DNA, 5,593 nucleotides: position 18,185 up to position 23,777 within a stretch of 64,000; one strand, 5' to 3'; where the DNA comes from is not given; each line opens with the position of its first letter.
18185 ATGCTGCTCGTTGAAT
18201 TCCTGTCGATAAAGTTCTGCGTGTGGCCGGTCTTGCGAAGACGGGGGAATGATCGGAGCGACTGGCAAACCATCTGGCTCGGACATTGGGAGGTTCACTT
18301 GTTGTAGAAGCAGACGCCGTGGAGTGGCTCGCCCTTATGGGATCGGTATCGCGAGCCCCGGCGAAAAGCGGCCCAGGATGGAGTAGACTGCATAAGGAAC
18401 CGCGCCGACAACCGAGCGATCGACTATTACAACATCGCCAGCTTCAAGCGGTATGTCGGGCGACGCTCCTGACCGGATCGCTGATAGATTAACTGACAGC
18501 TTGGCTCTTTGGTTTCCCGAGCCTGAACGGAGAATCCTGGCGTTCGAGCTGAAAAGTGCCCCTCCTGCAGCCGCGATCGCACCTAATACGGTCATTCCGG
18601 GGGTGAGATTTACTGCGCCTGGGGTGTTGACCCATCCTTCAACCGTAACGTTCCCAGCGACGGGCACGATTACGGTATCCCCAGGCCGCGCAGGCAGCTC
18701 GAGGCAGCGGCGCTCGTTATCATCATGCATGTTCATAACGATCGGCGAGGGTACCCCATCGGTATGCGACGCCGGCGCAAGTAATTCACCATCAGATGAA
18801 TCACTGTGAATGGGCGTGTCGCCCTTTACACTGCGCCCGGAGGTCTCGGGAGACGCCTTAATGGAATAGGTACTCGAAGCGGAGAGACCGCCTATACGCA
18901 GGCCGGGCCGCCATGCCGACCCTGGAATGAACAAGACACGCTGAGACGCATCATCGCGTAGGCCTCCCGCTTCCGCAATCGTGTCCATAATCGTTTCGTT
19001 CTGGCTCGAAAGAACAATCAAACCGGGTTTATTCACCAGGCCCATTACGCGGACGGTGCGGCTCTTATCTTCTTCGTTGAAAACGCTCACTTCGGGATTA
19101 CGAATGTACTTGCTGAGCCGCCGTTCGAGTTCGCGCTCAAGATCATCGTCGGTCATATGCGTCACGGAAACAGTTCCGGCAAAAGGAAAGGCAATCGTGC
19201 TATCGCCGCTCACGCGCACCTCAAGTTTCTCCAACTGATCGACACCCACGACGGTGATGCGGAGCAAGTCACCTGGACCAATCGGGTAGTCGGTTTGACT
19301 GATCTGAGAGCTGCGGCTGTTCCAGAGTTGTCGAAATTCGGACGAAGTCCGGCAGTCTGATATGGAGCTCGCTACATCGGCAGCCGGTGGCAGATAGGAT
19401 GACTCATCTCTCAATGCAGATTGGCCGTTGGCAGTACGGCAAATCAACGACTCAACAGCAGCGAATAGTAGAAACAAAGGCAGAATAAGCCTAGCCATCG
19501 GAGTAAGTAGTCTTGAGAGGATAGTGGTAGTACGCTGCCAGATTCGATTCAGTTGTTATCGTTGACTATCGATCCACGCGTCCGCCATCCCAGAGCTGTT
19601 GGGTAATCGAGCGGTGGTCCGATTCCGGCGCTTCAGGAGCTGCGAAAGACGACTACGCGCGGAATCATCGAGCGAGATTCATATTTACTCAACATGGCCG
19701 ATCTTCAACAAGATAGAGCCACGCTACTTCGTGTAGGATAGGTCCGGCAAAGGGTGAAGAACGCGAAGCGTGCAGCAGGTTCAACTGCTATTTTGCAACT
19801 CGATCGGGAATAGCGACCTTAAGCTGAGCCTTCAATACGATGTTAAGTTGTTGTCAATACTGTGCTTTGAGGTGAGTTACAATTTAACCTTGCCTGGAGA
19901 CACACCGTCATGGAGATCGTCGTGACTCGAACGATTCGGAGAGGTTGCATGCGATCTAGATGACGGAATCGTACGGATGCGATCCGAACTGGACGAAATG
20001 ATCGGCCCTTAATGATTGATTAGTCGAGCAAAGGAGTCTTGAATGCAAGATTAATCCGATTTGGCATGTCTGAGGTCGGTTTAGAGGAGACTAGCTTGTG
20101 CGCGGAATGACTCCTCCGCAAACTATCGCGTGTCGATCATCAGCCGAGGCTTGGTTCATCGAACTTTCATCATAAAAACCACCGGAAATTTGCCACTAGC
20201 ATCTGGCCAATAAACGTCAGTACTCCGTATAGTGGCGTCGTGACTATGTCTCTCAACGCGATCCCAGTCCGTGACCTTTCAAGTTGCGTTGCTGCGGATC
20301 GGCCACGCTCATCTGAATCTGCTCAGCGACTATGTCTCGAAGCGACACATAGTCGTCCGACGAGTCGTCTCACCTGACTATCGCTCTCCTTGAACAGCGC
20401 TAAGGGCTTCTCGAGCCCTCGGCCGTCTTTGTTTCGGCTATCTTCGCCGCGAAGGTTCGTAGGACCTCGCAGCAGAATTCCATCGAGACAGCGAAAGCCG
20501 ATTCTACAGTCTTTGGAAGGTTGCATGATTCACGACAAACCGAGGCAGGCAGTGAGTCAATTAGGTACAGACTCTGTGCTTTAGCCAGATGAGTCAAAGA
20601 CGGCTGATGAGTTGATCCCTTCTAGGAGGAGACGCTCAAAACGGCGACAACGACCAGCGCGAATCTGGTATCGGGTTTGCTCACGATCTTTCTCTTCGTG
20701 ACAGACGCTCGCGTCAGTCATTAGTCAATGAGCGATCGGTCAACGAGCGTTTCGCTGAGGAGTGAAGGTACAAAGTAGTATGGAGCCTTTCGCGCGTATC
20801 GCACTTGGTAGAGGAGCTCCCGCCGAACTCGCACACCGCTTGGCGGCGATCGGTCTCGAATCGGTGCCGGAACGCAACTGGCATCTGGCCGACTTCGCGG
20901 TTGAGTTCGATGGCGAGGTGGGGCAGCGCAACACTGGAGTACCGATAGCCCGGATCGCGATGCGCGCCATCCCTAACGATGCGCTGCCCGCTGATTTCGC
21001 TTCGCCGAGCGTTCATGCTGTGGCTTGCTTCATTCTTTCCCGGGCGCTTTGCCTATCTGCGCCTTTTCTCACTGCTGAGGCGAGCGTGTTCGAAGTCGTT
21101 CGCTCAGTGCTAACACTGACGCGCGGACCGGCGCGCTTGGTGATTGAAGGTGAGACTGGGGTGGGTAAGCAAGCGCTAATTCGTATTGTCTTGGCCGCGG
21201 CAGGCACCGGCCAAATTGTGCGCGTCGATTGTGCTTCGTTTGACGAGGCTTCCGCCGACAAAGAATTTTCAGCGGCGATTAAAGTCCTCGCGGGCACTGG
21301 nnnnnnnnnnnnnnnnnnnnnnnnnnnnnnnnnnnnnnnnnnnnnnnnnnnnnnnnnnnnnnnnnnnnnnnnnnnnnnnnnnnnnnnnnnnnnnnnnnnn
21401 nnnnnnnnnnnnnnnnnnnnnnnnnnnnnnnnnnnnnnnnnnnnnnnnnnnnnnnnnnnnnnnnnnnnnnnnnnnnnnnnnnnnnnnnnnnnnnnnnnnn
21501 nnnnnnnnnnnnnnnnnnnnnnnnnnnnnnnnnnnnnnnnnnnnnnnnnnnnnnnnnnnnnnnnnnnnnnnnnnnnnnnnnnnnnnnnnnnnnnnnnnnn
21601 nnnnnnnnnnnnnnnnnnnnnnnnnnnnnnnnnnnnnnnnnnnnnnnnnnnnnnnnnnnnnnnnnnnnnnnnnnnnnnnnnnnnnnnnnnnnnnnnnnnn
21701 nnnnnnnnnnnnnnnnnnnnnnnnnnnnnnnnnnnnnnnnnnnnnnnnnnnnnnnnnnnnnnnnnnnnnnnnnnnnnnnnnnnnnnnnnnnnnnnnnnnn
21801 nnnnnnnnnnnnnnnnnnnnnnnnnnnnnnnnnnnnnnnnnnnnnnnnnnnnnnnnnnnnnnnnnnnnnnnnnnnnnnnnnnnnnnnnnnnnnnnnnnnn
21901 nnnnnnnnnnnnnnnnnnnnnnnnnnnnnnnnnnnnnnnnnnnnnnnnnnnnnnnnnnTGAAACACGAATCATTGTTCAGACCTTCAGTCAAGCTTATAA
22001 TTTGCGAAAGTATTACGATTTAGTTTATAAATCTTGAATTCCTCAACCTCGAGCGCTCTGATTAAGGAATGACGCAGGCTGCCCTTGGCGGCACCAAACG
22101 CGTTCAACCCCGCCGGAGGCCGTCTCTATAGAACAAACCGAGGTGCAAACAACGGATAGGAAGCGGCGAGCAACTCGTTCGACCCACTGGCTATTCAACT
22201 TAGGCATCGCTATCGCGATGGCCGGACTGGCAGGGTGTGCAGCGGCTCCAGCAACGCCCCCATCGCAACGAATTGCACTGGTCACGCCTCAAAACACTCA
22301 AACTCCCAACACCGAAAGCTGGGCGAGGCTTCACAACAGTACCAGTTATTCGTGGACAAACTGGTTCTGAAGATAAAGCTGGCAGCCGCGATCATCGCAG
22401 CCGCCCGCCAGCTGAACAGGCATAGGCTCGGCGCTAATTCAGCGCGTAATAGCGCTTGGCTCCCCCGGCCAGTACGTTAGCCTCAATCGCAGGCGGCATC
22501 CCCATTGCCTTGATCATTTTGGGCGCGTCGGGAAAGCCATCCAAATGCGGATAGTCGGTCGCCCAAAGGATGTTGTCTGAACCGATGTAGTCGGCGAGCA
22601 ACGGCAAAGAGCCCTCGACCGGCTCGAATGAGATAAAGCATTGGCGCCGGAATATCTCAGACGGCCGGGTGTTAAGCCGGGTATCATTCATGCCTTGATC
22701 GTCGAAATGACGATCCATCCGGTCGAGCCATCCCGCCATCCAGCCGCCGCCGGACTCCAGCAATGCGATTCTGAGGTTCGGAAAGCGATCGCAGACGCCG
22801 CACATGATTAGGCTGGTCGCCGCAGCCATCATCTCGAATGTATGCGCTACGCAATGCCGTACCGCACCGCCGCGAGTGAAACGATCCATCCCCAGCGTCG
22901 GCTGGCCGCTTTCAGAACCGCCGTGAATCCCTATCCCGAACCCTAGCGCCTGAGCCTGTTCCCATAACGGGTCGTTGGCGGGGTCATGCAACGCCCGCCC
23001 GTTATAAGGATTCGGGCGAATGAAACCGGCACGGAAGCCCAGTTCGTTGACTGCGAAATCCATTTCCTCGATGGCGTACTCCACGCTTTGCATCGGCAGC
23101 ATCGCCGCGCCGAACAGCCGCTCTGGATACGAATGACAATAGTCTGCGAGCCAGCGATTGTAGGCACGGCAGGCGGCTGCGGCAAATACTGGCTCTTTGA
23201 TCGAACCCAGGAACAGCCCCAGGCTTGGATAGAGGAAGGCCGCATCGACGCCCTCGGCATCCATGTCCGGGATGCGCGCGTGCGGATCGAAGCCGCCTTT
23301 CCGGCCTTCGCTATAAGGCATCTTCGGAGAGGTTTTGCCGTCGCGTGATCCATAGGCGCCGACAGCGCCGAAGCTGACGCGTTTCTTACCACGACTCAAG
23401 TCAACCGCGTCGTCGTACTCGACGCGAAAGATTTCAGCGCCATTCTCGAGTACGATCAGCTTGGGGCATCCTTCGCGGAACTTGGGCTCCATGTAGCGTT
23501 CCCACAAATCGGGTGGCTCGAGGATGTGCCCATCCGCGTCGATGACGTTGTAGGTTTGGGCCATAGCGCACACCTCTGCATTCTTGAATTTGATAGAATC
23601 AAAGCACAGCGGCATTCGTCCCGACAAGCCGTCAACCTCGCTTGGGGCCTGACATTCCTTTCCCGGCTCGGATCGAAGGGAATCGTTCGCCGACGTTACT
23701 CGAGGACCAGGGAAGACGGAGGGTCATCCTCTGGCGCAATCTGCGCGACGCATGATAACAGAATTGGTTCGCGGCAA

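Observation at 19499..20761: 1.26 kb lower-GC non-coding leader with a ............-type motif array and hairpin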

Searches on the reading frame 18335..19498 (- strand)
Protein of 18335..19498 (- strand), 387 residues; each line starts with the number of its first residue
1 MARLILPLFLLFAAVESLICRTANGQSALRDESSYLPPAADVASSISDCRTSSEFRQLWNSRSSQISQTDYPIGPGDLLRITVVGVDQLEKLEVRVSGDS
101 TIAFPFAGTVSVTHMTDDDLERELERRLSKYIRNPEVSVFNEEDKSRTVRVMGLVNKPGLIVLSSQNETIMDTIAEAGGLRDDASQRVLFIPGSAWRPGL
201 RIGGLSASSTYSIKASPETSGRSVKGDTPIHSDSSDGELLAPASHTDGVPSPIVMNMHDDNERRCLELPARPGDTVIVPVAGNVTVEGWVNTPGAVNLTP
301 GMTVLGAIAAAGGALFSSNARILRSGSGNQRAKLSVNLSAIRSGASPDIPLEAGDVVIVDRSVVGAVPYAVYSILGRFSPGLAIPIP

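Call 8: search_protein_families(library=pfam, proteins=[window:18335-19498:-])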
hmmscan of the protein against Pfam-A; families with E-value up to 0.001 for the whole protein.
window:18335-19498:- (387 aa): 3 families
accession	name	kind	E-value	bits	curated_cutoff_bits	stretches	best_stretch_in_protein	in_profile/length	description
PF02563.21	Poly_export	-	2e-19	70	28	1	67-139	3-74/77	Polysaccharide biosynthesis/export protein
PF10531.15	SLBB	-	2.2e-15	56.7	27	2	284-314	2-32/55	SLBB domain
PF22461.2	SLBB_2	-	3.5e-14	53.1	27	2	284-359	3-79/79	SLBB domain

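Call 13: find_encoding_contigs(protein=window:18335-19498:-, flank=10000, max_places=10)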
Protein window:18335-19498:- (387 aa): 6 contigs read that carry it; 4 places shown.
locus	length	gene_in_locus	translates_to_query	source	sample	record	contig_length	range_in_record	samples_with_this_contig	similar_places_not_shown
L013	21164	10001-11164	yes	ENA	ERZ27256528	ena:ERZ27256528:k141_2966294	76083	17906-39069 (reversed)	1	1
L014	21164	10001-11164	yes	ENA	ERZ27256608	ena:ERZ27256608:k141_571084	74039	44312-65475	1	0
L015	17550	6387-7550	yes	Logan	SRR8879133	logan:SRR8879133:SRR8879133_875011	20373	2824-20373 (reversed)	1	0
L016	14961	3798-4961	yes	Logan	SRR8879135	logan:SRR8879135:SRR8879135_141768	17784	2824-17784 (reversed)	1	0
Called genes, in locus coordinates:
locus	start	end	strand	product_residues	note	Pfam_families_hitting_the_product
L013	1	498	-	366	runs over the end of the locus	PF02771:Acyl-CoA_dh_N, PF02770:Acyl-CoA_dh_M, PF00441:Acyl-CoA_dh_1, PF08028:Acyl-CoA_dh_2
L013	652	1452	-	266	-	PF00106:adh_short, PF08659:KR, PF13561:adh_short_C2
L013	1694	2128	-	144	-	-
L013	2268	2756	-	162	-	PF07719:TPR_2 (faint), PF13432:TPR_16, PF13428:TPR_14 (faint)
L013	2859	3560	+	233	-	PF00484:Pro_CA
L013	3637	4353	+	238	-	PF00106:adh_short, PF13561:adh_short_C2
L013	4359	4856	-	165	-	PF00801:PKD, PF18911:PKD_4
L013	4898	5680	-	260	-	PF00106:adh_short, PF08659:KR, PF01370:Epimerase (faint), PF13561:adh_short_C2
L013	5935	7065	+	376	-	PF04909:Amidohydro_2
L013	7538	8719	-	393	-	PF00158:Sigma54_activat, PF14532:Sigma54_activ_2 (faint), PF25601:AAA_lid_14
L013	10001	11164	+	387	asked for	PF02563:Poly_export, PF10531:SLBB (weak), PF22461:SLBB_2 (weak)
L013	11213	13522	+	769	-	PF02706:Wzz, PF13807:GNVR (weak)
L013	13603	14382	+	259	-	PF00483:NTP_transferase, PF12804:NTP_transf_3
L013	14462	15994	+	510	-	PF01943:Polysacc_synt, PF13440:Polysacc_synt_3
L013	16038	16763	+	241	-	PF25084:LbH_EIF2B (faint), PF25087:GMPPB_C (faint), PF00132:Hexapep (weak), PF14602:Hexapep_2 (weak)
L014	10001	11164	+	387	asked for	PF02563:Poly_export, PF10531:SLBB (weak), PF22461:SLBB_2 (weak)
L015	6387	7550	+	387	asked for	PF02563:Poly_export, PF10531:SLBB (weak), PF22461:SLBB_2 (weak)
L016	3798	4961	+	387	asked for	PF02563:Poly_export, PF10531:SLBB (weak), PF22461:SLBB_2 (weak)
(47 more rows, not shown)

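Call 28: search_protein_families(library=ncbifam, proteins=[window:18335-19498:-], max_evalue=0.01)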
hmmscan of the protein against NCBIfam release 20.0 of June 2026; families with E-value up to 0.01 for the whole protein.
window:18335-19498:- (387 aa): 5 families
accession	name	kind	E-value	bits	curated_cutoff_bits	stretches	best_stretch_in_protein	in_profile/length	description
TIGR03027.2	pepcterm_export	equivalog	9.3e-30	103.5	180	2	70-186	2-120/169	XrtA/PEP-CTERM system exopolysaccharide export protein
TIGR03028.1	EpsE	equivalog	7.9e-24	84.3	262.65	2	70-186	1-117/239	polysaccharide export protein EpsE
NF041843.1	EpsY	equivalog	7.1e-22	77.6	320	2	66-191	48-171/211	exopolysaccharide export protein EpsY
NF011658.0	PRK15078.1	subfamily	3.1e-18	65.7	333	1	45-187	59-211/380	polysaccharide export protein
NF011722.0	PRK15175.1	equivalog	0.00032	19.6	456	1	93-149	104-160/355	Vi polysaccharide ABC transporter protein VexA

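Call 44: find_homologous_proteins(query=window:18335-19498:-, max_evalue=1e-40)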
Query window:18335-19498:- (387 aa): 151 proteins with E <= 1e-40 among 8000 candidates; the best 120 are listed.
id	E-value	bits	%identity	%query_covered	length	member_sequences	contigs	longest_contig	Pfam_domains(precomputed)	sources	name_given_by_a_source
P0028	1.1e-247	839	100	100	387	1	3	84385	PF10531.16,PF02563.22,PF22461.3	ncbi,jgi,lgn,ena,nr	ncbi:MAG TPA: polysaccharide biosynthesis/export family protein [Candidatus Binataceae bacterium]|nr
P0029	5.1e-173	593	73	100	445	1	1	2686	PF10531.16,PF02563.22,PF22461.3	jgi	jgi:protein involved in polysaccharide export with SLBB domain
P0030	1.9e-172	591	73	96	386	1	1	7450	PF10531.16,PF02563.22,PF22461.3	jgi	jgi:polysaccharide export outer membrane protein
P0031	2.8e-172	591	73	100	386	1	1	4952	PF10531.16,PF02563.22,PF22461.3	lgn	-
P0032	7.2e-169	580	72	100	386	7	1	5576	PF10531.16,PF02563.22,PF22461.3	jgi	jgi:protein involved in polysaccharide export with SLBB domain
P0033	8.2e-162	556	71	100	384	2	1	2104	PF10531.16,PF02563.22,PF22461.3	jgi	-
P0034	3.0e-156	538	68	100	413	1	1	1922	PF10531.16,PF02563.22,PF22461.3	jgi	jgi:protein involved in polysaccharide export with SLBB domain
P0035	2.7e-152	525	66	99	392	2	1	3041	PF10531.16,PF02563.22,PF22461.3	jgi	jgi:protein involved in polysaccharide export with SLBB domain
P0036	2.0e-145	502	67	91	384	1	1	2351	PF10531.16,PF02563.22,PF22461.3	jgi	jgi:protein involved in polysaccharide export with SLBB domain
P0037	2.2e-145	502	62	99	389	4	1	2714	PF10531.16,PF02563.22,PF22461.3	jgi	-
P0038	1.1e-124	434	61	88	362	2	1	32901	PF10531.16,PF02563.22,PF22461.3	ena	-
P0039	2.0e-115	404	58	88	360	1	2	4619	PF10531.16,PF02563.22,PF22461.3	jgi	jgi:protein involved in polysaccharide export with SLBB domain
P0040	1.2e-91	326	63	71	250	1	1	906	PF10531.16,PF22461.3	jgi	jgi:protein involved in polysaccharide export with SLBB domain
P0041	1.2e-88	316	44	99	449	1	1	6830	PF10531.16,PF02563.22,PF22461.3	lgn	-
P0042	1.8e-85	305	44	90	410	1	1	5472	PF10531.16,PF02563.22,PF22461.3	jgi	jgi:polysaccharide biosynthesis/export protein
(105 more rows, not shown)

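Call 45: find_encoding_contigs(protein=P0038, flank=4000, max_places=2)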
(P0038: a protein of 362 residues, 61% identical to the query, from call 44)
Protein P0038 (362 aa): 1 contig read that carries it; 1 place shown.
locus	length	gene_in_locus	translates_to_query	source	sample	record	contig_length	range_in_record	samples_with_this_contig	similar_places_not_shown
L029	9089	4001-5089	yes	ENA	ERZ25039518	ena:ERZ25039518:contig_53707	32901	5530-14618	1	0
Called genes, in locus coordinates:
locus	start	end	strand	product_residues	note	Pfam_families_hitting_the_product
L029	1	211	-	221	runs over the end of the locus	PF01656:CbiA, PF13500:AAA_26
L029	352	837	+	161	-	-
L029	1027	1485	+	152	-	PF04909:Amidohydro_2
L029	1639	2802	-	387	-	PF00158:Sigma54_activat (weak), PF25601:AAA_lid_14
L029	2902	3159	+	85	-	-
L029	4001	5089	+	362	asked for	PF02563:Poly_export, PF10531:SLBB (faint), PF22461:SLBB_2 (faint)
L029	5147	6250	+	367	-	PF02706:Wzz (weak)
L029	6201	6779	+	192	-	PF13807:GNVR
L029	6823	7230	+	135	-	-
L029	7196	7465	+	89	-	-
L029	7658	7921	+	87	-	-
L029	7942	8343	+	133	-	-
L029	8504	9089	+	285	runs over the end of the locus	PF01943:Polysacc_synt (weak), PF13440:Polysacc_synt_3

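Call 46: find_encoding_contigs(protein=P0030, flank=4000, max_places=2)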
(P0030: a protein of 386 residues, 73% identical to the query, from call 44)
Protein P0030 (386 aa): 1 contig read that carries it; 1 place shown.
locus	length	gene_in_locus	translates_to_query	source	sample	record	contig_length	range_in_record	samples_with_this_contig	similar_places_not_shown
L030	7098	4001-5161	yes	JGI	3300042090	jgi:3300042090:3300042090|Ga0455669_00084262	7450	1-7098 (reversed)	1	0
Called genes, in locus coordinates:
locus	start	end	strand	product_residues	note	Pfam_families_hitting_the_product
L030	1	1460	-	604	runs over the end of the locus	?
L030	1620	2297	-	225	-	PF11159:DUF2939 (faint)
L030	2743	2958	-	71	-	-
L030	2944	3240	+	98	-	-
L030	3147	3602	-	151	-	-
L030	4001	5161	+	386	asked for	PF02563:Poly_export, PF10531:SLBB (weak), PF22461:SLBB_2 (weak)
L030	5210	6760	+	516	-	PF02706:Wzz, PF13807:GNVR (weak)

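Call 47: find_encoding_contigs(protein=P0032, flank=4000, max_places=2)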
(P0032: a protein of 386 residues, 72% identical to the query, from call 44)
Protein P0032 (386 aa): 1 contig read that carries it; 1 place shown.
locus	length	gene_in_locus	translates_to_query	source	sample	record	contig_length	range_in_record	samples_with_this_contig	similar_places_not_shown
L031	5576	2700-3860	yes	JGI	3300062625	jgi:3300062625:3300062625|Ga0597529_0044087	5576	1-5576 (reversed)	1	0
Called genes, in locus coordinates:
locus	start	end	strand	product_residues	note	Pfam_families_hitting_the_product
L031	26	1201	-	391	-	PF00158:Sigma54_activat, PF25601:AAA_lid_14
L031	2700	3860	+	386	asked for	PF02563:Poly_export, PF10531:SLBB (weak), PF22461:SLBB_2 (weak)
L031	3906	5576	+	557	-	?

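Call 48: find_encoding_contigs(protein=P0031, flank=4000, max_places=2)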
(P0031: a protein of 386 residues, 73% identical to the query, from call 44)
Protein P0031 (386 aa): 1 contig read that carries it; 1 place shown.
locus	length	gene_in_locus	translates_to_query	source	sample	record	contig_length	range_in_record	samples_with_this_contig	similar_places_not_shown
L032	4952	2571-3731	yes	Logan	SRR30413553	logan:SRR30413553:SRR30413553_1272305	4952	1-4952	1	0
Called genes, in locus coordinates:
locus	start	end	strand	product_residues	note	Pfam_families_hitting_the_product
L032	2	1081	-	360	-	?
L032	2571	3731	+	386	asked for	PF02563:Poly_export, PF10531:SLBB (weak), PF22461:SLBB_2 (weak)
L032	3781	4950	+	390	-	?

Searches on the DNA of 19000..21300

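Call 5: search_rna_families(source=window, start=19000, end=21300, threshold=evalue, max_evalue=10)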
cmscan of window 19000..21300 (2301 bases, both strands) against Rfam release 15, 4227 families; matches with E-value up to 10: 3.
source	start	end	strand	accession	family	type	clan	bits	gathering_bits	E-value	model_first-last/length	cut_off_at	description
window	19360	19466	-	RF00407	SNORA50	Gene; snRNA; snoRNA; HACA-box;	CL00034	18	90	4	1-136/136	no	Small nucleolar RNA SNORA50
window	20113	20175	-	RF01141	sR18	Gene; snRNA; snoRNA; CD-box;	-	13.3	45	8.8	1-56/56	no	Small nucleolar RNA sR18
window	20724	20786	+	RF01129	sR44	Gene; snRNA; snoRNA; CD-box;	-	12.8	45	5.9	1-55/55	no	Small nucleolar RNA sR44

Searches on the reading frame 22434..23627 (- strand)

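Call 8: search_protein_families(library=pfam, proteins=[window:22434-23627:-])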
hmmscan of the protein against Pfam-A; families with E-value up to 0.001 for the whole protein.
window:22434-23627:- (397 aa): 1 family
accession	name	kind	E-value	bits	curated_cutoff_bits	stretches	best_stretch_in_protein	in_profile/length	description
PF04909.20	Amidohydro_2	-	2.6e-31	109.9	26.4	1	29-394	1-287/289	Amidohydrolase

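Call 28: search_protein_families(library=ncbifam, proteins=[window:22434-23627:-], max_evalue=0.01)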
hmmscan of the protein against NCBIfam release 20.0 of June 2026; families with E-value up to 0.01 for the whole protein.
window:22434-23627:- (397 aa): 0 families
